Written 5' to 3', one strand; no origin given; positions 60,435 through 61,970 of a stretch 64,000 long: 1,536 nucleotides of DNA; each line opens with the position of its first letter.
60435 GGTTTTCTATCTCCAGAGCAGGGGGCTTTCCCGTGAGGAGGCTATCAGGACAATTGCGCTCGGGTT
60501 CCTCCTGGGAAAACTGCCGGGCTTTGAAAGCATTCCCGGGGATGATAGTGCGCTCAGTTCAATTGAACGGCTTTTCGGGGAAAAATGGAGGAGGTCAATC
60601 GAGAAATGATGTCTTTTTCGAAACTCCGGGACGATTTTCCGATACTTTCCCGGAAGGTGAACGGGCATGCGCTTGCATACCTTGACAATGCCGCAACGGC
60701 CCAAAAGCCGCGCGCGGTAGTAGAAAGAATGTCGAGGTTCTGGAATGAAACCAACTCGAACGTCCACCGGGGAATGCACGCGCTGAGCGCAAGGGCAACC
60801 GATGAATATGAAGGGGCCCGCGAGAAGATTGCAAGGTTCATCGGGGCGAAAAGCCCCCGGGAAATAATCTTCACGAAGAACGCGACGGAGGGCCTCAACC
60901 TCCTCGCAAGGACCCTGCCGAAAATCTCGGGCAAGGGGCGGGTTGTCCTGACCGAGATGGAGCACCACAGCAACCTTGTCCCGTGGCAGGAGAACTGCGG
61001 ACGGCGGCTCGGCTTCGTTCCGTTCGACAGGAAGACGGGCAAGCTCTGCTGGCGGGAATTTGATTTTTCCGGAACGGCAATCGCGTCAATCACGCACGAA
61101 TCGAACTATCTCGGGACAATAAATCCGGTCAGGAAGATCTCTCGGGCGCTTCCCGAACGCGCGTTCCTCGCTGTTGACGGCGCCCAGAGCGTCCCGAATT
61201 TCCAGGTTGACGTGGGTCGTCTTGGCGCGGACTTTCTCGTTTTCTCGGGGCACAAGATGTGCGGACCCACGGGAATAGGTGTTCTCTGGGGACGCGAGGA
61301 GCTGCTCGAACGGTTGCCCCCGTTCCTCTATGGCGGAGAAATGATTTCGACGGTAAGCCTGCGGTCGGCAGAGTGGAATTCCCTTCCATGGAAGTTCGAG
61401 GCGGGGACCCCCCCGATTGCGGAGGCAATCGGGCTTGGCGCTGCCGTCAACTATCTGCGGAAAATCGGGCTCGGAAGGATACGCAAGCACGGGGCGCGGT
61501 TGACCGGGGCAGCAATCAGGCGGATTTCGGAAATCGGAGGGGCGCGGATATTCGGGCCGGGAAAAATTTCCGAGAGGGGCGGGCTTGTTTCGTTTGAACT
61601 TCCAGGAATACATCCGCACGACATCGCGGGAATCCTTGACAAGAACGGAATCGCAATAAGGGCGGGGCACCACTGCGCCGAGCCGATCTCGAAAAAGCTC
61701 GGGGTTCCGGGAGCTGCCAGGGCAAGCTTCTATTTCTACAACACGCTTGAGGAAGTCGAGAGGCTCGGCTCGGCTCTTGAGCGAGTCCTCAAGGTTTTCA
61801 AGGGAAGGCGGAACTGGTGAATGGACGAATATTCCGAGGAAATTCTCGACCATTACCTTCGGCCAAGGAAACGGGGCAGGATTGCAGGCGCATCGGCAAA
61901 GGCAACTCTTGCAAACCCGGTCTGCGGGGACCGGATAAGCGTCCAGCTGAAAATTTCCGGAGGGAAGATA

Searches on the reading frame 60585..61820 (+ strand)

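Call 67: search_protein_families(library=pfam, proteins=[window:60585-61820:+], max_evalue=0.001)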
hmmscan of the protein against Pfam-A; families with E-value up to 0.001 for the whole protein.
window:60585-61820:+ (411 aa): 1 family
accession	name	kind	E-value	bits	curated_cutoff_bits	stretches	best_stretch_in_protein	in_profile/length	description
PF00266.25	Aminotran_5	-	5.5e-128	427.5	21.5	1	32-394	2-371/371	Aminotransferase class-V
